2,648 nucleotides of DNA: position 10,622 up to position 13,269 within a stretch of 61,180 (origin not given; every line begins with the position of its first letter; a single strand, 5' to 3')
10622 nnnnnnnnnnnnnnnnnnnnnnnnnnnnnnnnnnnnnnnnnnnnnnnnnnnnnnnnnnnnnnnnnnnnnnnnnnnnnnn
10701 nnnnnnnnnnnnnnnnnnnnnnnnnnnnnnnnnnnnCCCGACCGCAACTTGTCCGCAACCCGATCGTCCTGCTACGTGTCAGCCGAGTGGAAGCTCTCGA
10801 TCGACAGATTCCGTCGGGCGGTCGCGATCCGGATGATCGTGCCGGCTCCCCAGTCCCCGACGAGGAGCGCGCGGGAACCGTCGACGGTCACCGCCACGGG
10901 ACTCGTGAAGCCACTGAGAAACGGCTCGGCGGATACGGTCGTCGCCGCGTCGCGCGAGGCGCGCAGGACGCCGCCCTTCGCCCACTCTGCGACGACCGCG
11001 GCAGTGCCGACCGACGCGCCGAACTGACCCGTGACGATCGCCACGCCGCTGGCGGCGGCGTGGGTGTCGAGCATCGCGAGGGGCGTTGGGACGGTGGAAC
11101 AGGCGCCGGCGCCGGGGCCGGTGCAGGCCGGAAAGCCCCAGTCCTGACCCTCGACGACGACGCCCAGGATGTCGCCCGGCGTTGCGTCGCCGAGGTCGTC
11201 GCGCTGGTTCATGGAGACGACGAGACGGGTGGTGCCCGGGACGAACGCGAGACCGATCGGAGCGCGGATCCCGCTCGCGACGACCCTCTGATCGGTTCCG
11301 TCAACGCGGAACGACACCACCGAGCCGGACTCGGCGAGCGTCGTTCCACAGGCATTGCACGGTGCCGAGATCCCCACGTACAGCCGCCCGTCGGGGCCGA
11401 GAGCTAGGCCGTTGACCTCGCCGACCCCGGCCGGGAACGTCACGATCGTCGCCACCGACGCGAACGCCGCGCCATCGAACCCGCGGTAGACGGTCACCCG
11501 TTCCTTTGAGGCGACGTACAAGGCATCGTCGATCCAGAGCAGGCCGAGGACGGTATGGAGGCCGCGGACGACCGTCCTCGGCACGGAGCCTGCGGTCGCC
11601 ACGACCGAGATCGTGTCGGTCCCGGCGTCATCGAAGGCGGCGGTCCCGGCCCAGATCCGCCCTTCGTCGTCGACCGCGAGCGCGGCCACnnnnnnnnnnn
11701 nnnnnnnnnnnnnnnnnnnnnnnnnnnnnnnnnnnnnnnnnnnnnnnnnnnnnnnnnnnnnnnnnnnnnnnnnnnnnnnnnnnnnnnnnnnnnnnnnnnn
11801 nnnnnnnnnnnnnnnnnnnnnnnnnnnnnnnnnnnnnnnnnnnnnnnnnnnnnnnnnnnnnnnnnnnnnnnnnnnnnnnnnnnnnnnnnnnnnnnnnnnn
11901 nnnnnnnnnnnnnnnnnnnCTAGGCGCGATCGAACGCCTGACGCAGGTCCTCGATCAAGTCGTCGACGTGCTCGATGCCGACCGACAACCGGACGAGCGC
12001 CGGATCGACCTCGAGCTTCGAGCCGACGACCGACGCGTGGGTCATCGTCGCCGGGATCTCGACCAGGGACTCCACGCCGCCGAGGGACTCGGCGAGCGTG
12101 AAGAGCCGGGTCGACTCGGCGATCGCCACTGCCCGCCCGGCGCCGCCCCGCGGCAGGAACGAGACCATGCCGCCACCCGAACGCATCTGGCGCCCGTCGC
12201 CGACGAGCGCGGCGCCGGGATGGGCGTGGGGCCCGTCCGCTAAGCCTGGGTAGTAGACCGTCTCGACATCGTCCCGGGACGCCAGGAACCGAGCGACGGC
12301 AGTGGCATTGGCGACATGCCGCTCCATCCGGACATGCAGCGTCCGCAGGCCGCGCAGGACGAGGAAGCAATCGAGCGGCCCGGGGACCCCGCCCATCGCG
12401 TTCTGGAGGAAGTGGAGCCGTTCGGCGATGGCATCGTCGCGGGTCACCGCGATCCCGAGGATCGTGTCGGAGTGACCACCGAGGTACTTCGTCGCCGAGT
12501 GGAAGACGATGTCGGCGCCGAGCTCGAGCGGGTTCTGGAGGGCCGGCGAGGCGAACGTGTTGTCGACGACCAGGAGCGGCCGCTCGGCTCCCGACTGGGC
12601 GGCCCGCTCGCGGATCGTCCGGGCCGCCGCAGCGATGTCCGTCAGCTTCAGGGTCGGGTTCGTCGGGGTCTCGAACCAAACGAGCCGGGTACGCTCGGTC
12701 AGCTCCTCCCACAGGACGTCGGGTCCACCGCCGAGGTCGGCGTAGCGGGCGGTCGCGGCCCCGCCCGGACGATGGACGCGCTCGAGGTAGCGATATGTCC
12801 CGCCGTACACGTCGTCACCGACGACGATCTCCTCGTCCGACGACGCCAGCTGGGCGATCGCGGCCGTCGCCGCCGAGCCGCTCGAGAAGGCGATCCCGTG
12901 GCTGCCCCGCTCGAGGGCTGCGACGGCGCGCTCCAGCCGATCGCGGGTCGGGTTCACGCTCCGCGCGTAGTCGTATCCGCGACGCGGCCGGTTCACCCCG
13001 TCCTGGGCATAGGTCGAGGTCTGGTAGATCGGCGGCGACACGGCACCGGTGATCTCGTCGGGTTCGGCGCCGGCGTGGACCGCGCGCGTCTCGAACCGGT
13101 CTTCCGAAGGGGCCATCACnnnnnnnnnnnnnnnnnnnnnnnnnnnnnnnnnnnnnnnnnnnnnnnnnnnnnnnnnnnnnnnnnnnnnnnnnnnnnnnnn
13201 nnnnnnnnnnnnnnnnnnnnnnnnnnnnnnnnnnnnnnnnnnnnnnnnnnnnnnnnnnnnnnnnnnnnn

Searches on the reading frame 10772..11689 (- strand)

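Call 85: search_protein_families(library=pfam, proteins=[window:10772-11689:-], max_evalue=0.001)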
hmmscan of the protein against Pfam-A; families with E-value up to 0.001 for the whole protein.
window:10772-11689:- (305 aa): 2 families
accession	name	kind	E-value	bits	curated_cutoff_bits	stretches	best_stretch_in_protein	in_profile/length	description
PF08450.18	SGL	-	3.5e-05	23.9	26.3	1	5-158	92-242/246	SMP-30/Gluconolactonase/LRE-like region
PF07494.17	Reg_prop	-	0.00078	19.8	20.4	0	3-16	9-22/24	Two component regulator propeller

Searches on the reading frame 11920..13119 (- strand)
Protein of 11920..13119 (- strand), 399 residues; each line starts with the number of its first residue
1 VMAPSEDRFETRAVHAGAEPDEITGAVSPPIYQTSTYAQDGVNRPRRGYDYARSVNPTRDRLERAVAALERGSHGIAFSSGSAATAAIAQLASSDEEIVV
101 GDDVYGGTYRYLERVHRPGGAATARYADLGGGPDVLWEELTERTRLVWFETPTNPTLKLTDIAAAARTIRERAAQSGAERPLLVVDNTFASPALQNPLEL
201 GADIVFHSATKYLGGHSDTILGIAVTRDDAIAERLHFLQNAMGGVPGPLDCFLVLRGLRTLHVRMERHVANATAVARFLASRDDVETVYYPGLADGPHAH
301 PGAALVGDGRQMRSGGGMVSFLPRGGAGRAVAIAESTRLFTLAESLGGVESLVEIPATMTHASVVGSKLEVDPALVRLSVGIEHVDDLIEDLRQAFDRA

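Call 64: search_protein_families(library=pfam, proteins=[window:11920-13119:-], max_evalue=0.1)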
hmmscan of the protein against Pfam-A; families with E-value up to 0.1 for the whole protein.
window:11920-13119:- (399 aa): 1 family
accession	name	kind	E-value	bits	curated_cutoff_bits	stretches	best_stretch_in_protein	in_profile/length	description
PF01053.26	Cys_Met_Meta_PP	-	2.1e-126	422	27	1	10-396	1-380/381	Cys/Met metabolism PLP-dependent enzyme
